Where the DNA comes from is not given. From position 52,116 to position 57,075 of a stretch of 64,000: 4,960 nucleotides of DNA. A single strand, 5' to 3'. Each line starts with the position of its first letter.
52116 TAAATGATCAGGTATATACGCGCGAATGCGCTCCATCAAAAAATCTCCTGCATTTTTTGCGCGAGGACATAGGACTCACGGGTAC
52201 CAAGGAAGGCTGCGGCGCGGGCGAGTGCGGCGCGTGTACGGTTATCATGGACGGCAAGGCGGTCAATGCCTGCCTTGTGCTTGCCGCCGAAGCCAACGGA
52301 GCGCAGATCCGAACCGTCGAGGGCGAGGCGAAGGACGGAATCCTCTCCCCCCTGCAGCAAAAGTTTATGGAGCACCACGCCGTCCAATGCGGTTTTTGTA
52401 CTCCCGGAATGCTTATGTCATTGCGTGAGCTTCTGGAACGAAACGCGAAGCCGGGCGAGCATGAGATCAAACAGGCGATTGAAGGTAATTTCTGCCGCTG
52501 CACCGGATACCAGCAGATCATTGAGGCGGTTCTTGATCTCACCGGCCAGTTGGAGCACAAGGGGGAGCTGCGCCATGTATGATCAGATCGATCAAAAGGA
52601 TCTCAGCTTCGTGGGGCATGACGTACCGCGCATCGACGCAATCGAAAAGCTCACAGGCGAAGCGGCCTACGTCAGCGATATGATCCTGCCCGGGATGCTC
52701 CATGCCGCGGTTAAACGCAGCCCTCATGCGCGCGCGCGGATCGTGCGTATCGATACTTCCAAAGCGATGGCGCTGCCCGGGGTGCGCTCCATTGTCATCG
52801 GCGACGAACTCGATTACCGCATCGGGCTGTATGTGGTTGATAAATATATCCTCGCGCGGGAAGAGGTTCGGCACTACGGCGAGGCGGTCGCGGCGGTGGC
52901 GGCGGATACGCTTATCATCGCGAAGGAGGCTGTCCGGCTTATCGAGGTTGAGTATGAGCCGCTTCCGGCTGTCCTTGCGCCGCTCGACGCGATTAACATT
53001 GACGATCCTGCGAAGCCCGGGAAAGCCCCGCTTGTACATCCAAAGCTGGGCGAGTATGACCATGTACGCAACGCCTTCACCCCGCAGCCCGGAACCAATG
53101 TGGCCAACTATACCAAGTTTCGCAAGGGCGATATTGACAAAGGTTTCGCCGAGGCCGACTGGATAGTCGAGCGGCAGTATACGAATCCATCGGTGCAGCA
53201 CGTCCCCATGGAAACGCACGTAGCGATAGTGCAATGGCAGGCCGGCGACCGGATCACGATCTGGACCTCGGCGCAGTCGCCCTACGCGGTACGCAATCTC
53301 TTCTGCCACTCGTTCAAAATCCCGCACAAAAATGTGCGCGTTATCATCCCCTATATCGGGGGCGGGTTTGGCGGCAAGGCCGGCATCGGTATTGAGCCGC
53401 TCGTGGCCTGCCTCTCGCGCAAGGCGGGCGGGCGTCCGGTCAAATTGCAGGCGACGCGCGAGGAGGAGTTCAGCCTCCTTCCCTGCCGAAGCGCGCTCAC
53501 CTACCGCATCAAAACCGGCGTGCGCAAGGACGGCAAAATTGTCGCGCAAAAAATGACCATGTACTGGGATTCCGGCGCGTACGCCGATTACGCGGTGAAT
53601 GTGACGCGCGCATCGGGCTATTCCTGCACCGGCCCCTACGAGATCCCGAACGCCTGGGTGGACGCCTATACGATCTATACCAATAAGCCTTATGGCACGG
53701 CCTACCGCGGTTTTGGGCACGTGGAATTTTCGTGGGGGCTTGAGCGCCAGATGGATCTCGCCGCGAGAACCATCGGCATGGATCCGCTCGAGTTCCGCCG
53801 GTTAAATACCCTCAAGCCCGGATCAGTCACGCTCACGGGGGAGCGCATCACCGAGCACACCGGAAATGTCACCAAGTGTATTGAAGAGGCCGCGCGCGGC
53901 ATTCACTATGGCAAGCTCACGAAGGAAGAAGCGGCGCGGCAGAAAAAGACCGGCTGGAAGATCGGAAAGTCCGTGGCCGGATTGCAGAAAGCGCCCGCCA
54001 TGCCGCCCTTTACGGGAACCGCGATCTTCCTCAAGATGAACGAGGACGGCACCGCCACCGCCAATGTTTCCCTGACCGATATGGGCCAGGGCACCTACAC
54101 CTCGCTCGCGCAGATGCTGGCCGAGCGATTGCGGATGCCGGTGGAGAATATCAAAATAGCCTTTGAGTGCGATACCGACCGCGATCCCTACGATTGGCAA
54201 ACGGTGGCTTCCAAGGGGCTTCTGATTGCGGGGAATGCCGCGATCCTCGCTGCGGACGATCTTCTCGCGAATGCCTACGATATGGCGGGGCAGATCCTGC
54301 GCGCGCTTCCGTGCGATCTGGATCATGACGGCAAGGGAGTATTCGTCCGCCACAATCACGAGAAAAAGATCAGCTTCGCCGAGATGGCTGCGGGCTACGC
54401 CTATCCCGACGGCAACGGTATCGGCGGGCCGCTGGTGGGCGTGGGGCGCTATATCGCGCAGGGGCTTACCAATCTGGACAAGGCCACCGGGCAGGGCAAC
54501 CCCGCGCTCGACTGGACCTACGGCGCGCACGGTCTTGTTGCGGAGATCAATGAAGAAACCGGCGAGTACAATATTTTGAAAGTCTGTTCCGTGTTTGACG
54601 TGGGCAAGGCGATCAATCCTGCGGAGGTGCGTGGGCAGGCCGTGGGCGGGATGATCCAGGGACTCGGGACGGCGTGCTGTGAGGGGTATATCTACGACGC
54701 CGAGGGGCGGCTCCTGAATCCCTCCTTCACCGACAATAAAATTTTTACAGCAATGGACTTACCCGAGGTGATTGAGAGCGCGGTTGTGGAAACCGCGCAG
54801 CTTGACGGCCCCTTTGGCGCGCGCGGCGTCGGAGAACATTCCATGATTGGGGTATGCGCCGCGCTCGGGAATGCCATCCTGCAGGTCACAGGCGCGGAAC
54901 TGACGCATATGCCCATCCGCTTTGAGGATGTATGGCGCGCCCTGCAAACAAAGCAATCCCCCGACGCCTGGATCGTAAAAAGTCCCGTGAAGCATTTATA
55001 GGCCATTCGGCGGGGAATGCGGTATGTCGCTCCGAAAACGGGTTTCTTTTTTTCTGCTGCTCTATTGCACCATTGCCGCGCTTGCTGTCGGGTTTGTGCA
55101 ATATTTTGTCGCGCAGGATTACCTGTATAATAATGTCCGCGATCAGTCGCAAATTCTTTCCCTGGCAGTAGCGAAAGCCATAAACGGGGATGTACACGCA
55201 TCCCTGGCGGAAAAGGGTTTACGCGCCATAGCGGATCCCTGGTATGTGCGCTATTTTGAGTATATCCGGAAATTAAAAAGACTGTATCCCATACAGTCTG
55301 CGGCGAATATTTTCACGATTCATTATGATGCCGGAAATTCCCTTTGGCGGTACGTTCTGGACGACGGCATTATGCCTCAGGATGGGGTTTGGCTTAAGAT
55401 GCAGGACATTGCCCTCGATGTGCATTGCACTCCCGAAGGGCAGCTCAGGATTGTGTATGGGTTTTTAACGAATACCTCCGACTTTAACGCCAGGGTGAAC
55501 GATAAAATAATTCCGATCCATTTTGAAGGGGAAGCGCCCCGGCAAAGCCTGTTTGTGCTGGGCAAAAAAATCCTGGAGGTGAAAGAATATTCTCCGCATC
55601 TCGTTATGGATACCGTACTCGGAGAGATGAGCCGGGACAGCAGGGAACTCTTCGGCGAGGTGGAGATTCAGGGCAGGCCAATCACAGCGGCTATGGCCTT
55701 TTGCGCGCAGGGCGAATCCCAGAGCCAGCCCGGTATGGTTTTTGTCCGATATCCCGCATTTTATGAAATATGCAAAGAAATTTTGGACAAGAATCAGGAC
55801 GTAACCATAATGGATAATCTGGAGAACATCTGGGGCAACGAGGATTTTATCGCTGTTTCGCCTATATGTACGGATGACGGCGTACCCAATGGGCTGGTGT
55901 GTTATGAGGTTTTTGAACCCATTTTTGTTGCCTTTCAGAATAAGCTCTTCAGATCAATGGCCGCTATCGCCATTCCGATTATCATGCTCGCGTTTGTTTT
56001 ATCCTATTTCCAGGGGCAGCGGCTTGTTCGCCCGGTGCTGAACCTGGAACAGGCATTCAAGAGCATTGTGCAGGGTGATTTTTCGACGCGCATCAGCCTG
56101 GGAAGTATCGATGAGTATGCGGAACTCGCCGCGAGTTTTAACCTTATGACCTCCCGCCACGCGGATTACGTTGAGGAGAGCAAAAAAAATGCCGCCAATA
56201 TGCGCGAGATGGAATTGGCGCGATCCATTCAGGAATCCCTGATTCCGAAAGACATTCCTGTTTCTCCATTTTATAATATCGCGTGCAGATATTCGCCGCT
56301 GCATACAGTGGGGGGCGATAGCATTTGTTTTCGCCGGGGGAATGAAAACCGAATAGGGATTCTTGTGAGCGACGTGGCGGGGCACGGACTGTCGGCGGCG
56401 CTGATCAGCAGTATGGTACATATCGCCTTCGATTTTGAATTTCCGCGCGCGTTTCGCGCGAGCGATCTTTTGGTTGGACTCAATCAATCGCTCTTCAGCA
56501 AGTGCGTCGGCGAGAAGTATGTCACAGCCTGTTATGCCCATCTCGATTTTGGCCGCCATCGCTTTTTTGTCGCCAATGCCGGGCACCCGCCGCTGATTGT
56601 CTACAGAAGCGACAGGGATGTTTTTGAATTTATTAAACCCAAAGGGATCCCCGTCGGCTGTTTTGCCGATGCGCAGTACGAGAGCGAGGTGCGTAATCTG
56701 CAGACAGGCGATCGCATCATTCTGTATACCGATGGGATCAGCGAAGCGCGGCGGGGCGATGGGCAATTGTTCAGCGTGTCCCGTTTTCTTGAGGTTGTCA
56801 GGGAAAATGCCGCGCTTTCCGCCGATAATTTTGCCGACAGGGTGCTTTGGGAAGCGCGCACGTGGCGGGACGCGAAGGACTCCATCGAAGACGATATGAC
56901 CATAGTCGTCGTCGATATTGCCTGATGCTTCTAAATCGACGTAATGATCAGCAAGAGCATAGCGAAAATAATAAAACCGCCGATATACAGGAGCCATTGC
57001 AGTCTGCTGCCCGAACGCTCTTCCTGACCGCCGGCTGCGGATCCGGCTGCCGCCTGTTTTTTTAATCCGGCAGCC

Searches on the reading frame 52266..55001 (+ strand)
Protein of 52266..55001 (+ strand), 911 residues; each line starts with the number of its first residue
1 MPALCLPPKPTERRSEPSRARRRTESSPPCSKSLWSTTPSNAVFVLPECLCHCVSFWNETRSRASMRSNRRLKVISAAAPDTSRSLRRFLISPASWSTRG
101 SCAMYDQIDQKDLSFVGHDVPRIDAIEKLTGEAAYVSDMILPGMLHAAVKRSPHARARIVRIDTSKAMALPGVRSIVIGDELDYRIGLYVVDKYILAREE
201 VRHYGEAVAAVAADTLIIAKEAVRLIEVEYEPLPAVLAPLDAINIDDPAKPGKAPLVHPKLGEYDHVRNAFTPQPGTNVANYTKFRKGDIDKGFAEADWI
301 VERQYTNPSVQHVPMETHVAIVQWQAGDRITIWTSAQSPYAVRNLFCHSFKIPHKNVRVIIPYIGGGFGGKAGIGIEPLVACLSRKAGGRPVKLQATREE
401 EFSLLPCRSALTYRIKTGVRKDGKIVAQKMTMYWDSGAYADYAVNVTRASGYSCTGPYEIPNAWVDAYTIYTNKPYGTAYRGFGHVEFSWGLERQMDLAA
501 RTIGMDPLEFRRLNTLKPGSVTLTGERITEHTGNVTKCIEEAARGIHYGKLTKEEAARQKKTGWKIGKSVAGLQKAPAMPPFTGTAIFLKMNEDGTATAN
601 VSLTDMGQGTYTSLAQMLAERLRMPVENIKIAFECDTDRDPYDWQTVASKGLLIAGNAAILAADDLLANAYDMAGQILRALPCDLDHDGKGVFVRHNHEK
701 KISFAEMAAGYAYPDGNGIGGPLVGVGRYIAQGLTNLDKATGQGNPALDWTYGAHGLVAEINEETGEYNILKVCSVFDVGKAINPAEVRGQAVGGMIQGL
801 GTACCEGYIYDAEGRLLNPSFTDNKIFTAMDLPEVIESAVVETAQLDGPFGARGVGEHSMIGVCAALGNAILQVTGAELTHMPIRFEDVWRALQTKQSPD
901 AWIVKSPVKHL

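Call 61: search_protein_families(library=ncbifam, proteins=[window:52266-55001:+], max_evalue=0.00001)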
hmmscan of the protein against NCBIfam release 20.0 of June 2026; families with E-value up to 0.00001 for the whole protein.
window:52266-55001:+ (911 aa): 13 families
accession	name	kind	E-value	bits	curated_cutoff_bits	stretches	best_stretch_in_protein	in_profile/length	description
NF043082.1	XdhA_XDHase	equivalog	4.6e-145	484.6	780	1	116-896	1-755/758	xanthine dehydrogenase subunit XdhA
TIGR03194.1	4hydrxCoA_A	equivalog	1.2e-143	480.2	994.55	1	120-893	1-746/746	4-hydroxybenzoyl-CoA reductase subunit alpha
NF007426.0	PRK09970.1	equivalog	3.5e-135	451.9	916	1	114-894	4-756/761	xanthine dehydrogenase molybdenum-binding subunit XdhA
NF041018.1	glyceraldDH_alpha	equivalog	9.8e-121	404.4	790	1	115-890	2-741/741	glyceraldehyde dehydrogenase subunit alpha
TIGR03196.1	pucD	equivalog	2.6e-106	356.8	783.65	1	117-889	4-754/763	xanthine dehydrogenase subunit D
NF040766.1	CODH_aero_grp5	exception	1.1e-99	334.8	950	1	115-891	4-783/785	aerobic carbon-monoxide dehydrogenase large subunit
TIGR02416.1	CO_dehy_Mo_lg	equivalog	4.8e-95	319.3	991.15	1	129-891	6-769/770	aerobic carbon-monoxide dehydrogenase large subunit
TIGR03311.1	Se_dep_XDH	equivalog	5.4e-94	315.9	830.45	2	113-668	159-676/848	selenium-dependent xanthine dehydrogenase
TIGR03313.1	Se_sel_red_Mo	hypoth_equivalog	2.5e-91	306.8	1101.9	1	110-893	162-949/951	molybdopterin-dependent oxidoreductase Mo/Fe-S-binding subunit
NF045668.1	pterin_aldehy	equivalog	5.8e-91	305.9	1100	2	110-670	169-718/905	molybdopterin-dependent aldehyde oxidoreductase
NF041671.1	peri_hyde_PaoC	equivalog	7.9e-87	292.3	1180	3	276-632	154-497/735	aldehyde oxidoreductase molybdenum-binding subunit PaoC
TIGR02965.1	xanthine_xdhB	equivalog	4.1e-84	283.2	849.5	1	124-876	9-734/758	xanthine dehydrogenase molybdopterin binding subunit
TIGR02969.1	mam_aldehyde_ox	subfamily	9.9e-55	185.6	1912.3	2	283-865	713-1270/1330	aldehyde oxidase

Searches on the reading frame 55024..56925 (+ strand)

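Call 61: search_protein_families(library=ncbifam, proteins=[window:55024-56925:+], max_evalue=0.00001)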
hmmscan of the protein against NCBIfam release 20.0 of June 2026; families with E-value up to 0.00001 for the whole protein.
window:55024-56925:+ (633 aa): 10 families
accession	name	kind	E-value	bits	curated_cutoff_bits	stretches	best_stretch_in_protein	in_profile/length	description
NF045505.1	RR_RssB_Pseudo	equivalog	2e-15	56.7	700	1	398-576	158-342/394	two-component system response regulator RssB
NF038263.1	prot_phos_SiaA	equivalog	2e-15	56.4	700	1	308-628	308-653/658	biofilm regulation protein phosphatase SiaA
TIGR02865.1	spore_II_E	equivalog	4.2e-13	48.3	490.8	1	428-632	565-763/764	stage II sporulation protein E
NF045911.1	TCSHisKinNblS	equivalog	3.1e-08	32.4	1000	1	309-407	179-272/621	two-component system sensor histidine kinase NblS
NF041210.1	his_kin_PieS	equivalog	6.7e-08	31.9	850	1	319-389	176-246/474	two component system sensor histidine kinase PieS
NF033092.0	HK_WalK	equivalog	1.8e-07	30.1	725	1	276-384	143-251/594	cell wall metabolism sensor histidine kinase WalK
NF053592.1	HK_near_YfiR_like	equivalog_domain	2.3e-06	27.3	194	0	312-376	153-218/223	sensor histidine kinase, YfiR-like protein-associated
NF007837.0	PRK10549.1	equivalog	7.3e-06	24.9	603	0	315-377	169-231/466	envelope stress sensor histidine kinase BaeS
NF012163.2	BaeS_SmeS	equivalog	9.1e-06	24.8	500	0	302-379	156-233/457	sensor histidine kinase efflux regulator BaeS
NF058645.1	MCPCtpMPsAe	equivalog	9.4e-06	24.7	900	0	306-391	201-288/558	methyl-accepting chemotaxis protein CtpM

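Call 78: search_protein_families(library=pfam, proteins=[window:55024-56925:+], max_evalue=0.001)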
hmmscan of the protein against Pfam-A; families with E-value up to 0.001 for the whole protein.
window:55024-56925:+ (633 aa): 2 families
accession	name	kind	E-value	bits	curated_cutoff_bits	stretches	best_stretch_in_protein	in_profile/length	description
PF07228.17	SpoIIE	-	4.3e-46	157.7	25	1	441-632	2-191/192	Stage II sporulation protein E (SpoIIE)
PF00672.30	HAMP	-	1.9e-09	38.1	25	1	332-377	4-49/53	HAMP domain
